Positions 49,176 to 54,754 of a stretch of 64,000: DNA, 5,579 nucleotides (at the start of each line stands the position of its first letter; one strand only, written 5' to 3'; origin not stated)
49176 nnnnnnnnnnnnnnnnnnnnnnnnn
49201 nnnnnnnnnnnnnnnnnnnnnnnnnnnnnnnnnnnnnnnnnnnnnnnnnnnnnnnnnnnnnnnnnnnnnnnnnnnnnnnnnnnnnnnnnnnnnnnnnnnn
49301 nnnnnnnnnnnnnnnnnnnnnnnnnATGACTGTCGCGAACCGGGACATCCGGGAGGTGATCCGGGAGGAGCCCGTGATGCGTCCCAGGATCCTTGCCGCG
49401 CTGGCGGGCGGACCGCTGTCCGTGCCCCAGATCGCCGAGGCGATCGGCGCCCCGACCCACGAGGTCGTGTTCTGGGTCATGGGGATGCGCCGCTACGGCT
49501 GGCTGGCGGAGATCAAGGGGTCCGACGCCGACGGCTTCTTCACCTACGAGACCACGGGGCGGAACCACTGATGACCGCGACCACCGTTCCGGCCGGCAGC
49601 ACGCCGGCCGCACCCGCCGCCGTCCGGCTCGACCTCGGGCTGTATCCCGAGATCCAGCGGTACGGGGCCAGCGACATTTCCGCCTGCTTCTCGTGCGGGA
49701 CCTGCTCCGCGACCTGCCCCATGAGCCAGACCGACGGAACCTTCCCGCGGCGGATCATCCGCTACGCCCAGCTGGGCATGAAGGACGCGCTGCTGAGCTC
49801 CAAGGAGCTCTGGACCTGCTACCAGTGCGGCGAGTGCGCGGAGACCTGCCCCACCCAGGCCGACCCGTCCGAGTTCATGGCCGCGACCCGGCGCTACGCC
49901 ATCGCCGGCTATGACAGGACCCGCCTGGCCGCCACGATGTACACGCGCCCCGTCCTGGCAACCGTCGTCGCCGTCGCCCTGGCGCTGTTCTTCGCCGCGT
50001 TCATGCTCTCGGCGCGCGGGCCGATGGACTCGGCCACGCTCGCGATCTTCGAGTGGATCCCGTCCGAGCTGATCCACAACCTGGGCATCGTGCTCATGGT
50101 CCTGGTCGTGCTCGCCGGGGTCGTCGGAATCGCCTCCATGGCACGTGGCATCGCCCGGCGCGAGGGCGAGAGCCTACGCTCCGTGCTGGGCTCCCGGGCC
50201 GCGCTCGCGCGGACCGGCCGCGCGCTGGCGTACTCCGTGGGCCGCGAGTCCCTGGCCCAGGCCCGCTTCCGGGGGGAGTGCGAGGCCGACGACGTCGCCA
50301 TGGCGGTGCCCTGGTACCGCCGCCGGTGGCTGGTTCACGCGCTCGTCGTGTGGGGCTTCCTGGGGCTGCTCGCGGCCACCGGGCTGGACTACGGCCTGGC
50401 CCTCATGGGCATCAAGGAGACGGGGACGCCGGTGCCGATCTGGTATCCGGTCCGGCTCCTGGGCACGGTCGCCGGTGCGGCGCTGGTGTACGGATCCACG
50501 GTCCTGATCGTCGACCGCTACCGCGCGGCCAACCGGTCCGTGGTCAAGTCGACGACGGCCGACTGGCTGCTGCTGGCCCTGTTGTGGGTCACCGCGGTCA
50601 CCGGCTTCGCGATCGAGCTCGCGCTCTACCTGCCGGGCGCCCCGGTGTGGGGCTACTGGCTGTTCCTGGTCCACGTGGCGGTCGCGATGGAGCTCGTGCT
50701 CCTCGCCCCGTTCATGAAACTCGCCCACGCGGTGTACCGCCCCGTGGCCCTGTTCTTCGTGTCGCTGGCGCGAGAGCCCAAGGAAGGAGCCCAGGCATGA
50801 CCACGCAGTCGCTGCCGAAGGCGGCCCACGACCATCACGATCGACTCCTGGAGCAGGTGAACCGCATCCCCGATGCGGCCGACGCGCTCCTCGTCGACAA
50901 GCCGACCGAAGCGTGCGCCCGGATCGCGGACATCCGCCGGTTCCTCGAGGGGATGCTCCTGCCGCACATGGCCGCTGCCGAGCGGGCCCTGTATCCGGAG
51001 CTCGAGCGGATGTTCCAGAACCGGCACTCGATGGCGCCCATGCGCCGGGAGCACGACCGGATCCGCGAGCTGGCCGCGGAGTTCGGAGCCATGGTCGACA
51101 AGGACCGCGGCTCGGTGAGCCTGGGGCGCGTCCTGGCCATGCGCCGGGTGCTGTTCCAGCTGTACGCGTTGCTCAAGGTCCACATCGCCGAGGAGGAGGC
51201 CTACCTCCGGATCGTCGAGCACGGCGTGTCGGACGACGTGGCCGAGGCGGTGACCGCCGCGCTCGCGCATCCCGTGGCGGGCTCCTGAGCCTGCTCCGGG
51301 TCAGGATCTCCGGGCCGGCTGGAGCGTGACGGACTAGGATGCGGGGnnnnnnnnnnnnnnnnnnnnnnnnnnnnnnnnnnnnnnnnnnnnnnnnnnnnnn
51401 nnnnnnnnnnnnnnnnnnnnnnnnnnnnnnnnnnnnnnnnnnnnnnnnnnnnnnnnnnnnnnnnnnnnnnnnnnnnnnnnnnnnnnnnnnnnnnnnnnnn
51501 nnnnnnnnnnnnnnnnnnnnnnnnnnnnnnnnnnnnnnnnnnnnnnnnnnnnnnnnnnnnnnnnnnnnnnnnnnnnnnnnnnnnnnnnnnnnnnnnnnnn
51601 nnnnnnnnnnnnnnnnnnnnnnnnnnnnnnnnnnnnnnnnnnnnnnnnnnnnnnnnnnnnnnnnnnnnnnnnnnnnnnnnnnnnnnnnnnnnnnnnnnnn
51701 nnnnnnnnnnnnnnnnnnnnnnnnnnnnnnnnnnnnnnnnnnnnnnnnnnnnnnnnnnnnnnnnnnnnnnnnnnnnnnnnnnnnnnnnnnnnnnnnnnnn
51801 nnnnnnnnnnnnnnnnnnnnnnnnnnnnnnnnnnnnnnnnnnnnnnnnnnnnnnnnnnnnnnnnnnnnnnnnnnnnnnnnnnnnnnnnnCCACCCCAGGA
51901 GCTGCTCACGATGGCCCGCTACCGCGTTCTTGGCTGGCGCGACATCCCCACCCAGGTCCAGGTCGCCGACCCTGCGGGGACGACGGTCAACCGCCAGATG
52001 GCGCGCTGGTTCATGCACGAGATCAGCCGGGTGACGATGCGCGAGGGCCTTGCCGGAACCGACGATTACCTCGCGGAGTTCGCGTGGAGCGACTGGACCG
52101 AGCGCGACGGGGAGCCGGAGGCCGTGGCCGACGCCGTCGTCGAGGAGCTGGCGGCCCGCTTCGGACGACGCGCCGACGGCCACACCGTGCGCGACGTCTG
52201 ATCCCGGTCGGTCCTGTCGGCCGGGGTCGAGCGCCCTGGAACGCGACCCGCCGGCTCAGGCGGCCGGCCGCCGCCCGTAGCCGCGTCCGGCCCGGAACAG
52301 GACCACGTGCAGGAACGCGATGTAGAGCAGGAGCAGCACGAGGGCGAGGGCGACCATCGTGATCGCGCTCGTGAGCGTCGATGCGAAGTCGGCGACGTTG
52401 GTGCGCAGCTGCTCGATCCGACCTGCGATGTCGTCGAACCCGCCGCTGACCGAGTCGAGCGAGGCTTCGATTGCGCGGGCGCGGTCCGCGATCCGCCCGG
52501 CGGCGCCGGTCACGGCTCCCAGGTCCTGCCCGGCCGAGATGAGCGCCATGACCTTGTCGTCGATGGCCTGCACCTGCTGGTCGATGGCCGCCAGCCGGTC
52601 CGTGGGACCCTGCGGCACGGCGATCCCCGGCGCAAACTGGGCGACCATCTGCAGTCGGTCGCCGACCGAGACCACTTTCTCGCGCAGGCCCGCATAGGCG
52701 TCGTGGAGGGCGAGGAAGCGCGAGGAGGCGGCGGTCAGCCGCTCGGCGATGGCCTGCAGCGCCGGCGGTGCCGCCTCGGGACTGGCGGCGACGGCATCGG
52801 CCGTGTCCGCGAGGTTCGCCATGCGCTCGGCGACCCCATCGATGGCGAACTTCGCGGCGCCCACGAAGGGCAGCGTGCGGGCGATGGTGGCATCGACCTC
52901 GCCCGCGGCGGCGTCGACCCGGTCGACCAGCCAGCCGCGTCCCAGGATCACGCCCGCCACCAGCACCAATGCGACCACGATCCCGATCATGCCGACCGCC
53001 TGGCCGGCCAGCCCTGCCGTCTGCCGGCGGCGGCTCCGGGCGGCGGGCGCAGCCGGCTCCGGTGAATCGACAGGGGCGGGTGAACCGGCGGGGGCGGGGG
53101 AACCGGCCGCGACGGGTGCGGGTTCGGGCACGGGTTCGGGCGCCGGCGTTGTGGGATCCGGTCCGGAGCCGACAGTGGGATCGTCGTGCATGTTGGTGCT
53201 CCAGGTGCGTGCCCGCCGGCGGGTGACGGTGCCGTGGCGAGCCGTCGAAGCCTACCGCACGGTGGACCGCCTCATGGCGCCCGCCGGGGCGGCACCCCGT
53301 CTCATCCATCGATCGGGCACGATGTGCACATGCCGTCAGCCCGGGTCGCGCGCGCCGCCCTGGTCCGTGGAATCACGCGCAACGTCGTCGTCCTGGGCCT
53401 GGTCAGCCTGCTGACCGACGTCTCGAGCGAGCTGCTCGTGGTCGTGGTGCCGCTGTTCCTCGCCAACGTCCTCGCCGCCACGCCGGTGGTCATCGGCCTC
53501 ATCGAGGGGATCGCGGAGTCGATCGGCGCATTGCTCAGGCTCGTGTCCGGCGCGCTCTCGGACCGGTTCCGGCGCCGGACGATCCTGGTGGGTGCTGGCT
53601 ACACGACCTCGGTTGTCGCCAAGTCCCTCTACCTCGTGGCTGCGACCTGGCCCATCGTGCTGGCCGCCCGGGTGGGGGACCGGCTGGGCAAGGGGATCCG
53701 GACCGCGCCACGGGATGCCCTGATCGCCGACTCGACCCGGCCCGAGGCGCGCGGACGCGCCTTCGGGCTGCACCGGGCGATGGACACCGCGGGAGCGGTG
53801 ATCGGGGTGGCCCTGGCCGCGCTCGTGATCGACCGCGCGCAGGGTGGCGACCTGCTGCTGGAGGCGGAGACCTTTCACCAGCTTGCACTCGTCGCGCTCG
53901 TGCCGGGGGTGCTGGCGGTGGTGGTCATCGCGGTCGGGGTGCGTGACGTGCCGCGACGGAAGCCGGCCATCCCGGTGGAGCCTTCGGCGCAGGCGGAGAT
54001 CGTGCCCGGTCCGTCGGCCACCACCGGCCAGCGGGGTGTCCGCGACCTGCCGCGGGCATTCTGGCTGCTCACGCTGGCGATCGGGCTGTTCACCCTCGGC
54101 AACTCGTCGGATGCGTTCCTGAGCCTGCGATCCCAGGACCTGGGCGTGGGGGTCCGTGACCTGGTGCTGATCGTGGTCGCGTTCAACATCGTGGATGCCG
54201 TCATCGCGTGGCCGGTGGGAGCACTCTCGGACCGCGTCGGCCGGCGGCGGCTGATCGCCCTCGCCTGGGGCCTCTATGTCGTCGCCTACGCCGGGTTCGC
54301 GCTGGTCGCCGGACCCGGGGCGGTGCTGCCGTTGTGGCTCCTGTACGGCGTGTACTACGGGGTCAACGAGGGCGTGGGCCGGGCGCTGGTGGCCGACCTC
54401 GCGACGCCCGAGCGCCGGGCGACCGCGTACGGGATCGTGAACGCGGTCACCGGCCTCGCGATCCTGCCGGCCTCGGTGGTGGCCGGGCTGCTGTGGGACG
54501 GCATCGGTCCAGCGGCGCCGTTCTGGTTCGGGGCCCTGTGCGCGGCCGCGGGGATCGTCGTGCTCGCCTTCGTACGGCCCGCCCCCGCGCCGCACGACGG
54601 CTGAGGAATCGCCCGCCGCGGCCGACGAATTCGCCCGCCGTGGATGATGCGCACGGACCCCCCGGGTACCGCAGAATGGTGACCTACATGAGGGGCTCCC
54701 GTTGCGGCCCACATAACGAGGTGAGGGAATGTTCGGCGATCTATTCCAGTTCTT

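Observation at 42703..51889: Coupled operon linking DsrE/TusA sulfur carriers to an HdrB-less Qmo/Hdr-like membrane complex with an extra NAD(P)H module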

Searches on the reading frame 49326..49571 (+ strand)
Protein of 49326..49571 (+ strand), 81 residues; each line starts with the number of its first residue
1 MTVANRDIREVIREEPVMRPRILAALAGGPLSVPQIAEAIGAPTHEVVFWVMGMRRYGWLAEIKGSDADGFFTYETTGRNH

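Call 6: search_protein_families(library=pfam, proteins=[window:49326-49568:+], max_evalue=0.01)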
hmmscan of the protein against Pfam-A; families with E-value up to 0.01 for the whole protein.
window:49326-49568:+ (81 aa): 0 families

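Call 7: search_protein_families(library=ncbifam, proteins=[window:49326-49568:+], max_evalue=0.01)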
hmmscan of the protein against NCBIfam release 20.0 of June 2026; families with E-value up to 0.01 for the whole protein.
window:49326-49568:+ (81 aa): 0 families

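Call 50: find_homologous_proteins(query=A2, max_evalue=0.001)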
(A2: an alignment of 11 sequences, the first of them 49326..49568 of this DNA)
Query A2 (11 sequences) (81 aa, profile of the alignment): 2669 proteins with E <= 0.001 among 3993 candidates; the best 120 are listed.
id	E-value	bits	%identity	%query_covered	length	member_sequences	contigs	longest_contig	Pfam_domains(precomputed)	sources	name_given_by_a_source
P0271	1.4e-35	139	65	99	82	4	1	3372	-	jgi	jgi:hypothetical protein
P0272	2.3e-35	138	80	99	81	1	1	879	-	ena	-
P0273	2.4e-35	138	65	68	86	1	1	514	-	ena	-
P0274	2.6e-35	138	76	99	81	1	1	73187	-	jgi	jgi:predicted Rossmann fold nucleotide-binding protein DprA/Smf involved in DNA uptake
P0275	2.6e-35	138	80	99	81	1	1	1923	-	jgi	jgi:predicted Rossmann fold nucleotide-binding protein DprA/Smf involved in DNA uptake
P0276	2.6e-35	138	63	99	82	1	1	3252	-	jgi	jgi:hypothetical protein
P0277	3.6e-35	137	85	99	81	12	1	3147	-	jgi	jgi:predicted Rossmann fold nucleotide-binding protein DprA/Smf involved in DNA uptake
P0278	3.7e-35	137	77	98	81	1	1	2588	-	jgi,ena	-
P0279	3.8e-35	137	79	99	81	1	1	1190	PF21476.5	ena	-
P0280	4.1e-35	137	59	99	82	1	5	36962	-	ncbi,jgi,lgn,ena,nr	ncbi:MAG: MarR family transcriptional regulator [Actinomycetia bacterium]|nr:MarR family transcripti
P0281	4.7e-35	137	65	99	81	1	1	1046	-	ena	-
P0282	5.0e-35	137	83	99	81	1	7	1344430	-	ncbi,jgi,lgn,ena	jgi:hypothetical protein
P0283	5.4e-35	137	78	98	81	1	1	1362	-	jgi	jgi:predicted Rossmann fold nucleotide-binding protein DprA/Smf involved in DNA uptake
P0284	5.5e-35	137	54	99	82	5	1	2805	PF01978.26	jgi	jgi:predicted transcriptional regulator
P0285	5.6e-35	137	77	98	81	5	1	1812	-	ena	-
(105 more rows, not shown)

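Call 53: find_encoding_contigs(protein=window:49326-49571:+, flank=10000, max_places=3)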
Protein window:49326-49571:+ (81 aa): no gene with exactly this product is on record in the collection.

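Call 60: predict_structure(alignment_id=A3)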
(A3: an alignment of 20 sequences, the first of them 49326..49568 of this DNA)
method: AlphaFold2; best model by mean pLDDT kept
length: 81 residues; sequences in the alignment: 20
mean_pLDDT: 86.5   pTM: 0.77
mean pLDDT of the five models: 86.5, 83.9, 83.6, 82.7, 77.7
residues with pLDDT >= 90: 49; 70-90: 24; 50-70: 5; < 50: 3
segments of 3 or more residues with pLDDT < 50: none
pLDDT, mean of each block of 10 residues (from residue 1): 66 89 93 95 93 93 82 84 43
secondary structure, 60 per line:
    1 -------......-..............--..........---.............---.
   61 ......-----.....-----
elements in order: H8-13 H15-28 H33-40 H44-56 E60-66 E72-76

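Call 66: fold_search(model_id=the predicted structure, library=pdb)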
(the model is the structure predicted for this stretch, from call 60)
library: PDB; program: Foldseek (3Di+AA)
matches with E <= 10: 1875; with E <= 0.001: 5
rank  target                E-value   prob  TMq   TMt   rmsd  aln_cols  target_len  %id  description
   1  1smt_B                3.5e-04  1.00  0.65  0.53  11.7        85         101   19  SMTB REPRESSOR FROM SYNECHOCOCCUS PCC7942 (released 1997-12-03)
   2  4a6d                  4.0e-04  1.00  0.61  0.17   3.4        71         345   20  Crystal structure of human N-acetylserotonin methyltransferase (ASMT) in complex with SAM (released 2012-11-07)
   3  1r23_A                4.9e-04  1.00  0.65  0.52  11.6        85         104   19  Crystal structure of the cyanobacterial metallothionein repressor SmtB in the Zn1-form (one Zn(II) per dimer) (released 2004-05-18)
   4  1smt_A                6.0e-04  1.00  0.65  0.55  11.8        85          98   19  SMTB REPRESSOR FROM SYNECHOCOCCUS PCC7942 (released 1997-12-03)
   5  1r1t_B                7.3e-04  1.00  0.65  0.54  11.7        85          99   19  Crystal structure of the cyanobacterial metallothionein repressor SmtB in the apo-form (released 2004-05-18)
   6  1r22_A                1.1e-03  1.00  0.61  0.54  11.4        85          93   19  Crystal structure of the cyanobacterial metallothionein repressor SmtB (C14S/C61S/C121S mutant) in the Zn2alpha5-form (released 2004-05-18)
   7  2kko_MODEL_1_A        1.2e-03  1.00  0.68  0.52  10.9        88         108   17  Solution NMR structure of the homodimeric winged helix-turn-helix DNA-binding domain (fragment 1-100) Mb0332 f (released 2009-08-11)
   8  5jls                  1.5e-03  1.00  0.64  0.40   7.1        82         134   17  Crystal Structure of Adhesin competence repressor (AdcR) from Streptococcus pyogenes (C-terminally His tagged) (released 2017-05-03)
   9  7kfs                  1.6e-03  1.00  0.67  0.41   5.4        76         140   25  Crystal structure of the MarR family transcriptional regulator from Variovorax paradoxus bound to Benzoic Acid (released 2021-11-10)
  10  4omz_B                1.6e-03  1.00  0.65  0.55   5.1        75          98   16  Crystal Structure of NolR from Sinorhizobium fredii (released 2014-04-16)
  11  7kjl                  1.8e-03  1.00  0.63  0.38   5.9        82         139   22  Crystal structure of the MarR family transcriptional regulator from Variovorax paradoxus bound to Salicylic acid (released 2021-12-01)
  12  7kfq                  1.8e-03  1.00  0.63  0.38   5.9        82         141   22  Crystal structure of the MarR family transcriptional regulator from Variovorax paradoxus bound to 1H-Indole-3-Carboxylic (released 2021-11-10)
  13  1r22_B                1.9e-03  1.00  0.65  0.55  10.4        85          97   21  Crystal structure of the cyanobacterial metallothionein repressor SmtB (C14S/C61S/C121S mutant) in the Zn2alpha5-form (released 2004-05-18)
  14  6cdb_A                2.1e-03  1.00  0.68  0.57  10.2        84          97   15  Crystal Structure of V66L CzrA in the Zn(II)bound state (released 2018-07-11)
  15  1r23_B                2.1e-03  1.00  0.65  0.55  11.8        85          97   19  Crystal structure of the cyanobacterial metallothionein repressor SmtB in the Zn1-form (one Zn(II) per dimer) (released 2004-05-18)
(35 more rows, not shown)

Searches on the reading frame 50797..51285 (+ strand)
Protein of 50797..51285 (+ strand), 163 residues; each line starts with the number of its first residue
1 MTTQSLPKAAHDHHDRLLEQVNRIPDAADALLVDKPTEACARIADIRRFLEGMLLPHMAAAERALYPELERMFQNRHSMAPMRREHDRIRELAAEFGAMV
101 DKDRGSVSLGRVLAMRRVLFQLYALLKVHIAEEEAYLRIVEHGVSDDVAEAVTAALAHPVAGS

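Call 6: search_protein_families(library=pfam, proteins=[window:50797-51285:+], max_evalue=0.01)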
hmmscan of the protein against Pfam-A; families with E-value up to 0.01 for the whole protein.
window:50797-51285:+ (163 aa): 1 family
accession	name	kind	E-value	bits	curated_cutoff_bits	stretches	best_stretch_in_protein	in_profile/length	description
PF01814.28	Hemerythrin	-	3.6e-15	57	25.3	2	11-135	7-121/127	Hemerythrin HHE cation binding domain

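Call 7: search_protein_families(library=ncbifam, proteins=[window:50797-51285:+], max_evalue=0.01)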
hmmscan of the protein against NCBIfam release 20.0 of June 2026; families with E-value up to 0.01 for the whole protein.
window:50797-51285:+ (163 aa): 2 families
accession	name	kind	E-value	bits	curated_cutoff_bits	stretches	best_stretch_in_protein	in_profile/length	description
TIGR02481.1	hemeryth_dom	domain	0.0055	16.8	51.75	0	84-140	15-65/126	hemerythrin domain-containing protein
TIGR03652.1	FeS_repair_RIC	equivalog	0.0061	16.4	204.7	0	11-95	77-159/216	iron-sulfur cluster repair di-iron protein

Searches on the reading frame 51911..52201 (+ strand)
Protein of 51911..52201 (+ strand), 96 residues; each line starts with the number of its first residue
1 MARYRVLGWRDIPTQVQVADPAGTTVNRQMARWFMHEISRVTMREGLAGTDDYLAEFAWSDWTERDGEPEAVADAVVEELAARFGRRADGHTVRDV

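Call 9: search_protein_families(library=pfam, proteins=[window:51911-52201:+], max_evalue=0.001)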
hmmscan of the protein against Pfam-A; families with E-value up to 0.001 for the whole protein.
window:51911-52201:+ (96 aa): 1 family
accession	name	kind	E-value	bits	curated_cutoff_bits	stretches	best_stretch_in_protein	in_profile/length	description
PF13769.11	Virulence_fact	-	2.6e-14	53.8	25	1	9-85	3-73/81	Virulence factor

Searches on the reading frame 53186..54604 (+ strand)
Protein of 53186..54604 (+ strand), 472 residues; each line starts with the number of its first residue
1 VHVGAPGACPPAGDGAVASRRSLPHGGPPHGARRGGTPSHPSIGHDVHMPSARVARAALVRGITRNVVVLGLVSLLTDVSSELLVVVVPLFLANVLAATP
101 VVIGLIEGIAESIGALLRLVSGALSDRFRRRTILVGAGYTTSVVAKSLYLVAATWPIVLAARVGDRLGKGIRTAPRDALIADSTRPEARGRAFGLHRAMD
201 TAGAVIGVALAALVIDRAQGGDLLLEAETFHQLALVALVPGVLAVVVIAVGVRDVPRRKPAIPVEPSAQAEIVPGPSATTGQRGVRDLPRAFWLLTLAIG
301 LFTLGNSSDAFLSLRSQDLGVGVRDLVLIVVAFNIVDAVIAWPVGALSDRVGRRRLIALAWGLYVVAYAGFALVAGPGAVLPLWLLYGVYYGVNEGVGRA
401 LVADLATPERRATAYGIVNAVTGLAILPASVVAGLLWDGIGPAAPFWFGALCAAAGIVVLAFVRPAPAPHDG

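Call 9: search_protein_families(library=pfam, proteins=[window:53186-54604:+], max_evalue=0.001)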
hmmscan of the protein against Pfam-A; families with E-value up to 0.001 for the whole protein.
window:53186-54604:+ (472 aa): 5 families
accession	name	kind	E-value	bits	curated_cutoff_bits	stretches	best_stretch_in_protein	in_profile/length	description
PF07690.21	MFS_1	-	6.9e-51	173.6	33.4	2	71-393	2-310/347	Major Facilitator Superfamily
PF12832.13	MFS_1_like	-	3.2e-10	40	25.2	1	100-446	33-371/373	MFS_1 like family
PF00083.30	Sugar_tr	-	1.6e-07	31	22.3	1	327-463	293-437/452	Sugar (and other) transporter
PF13347.12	MFS_2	-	1.8e-06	27.2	27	1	71-406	3-343/427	MFS/sugar transport protein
PF03209.21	PUCC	-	0.00088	18.8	21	0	380-456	91-167/401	PUCC protein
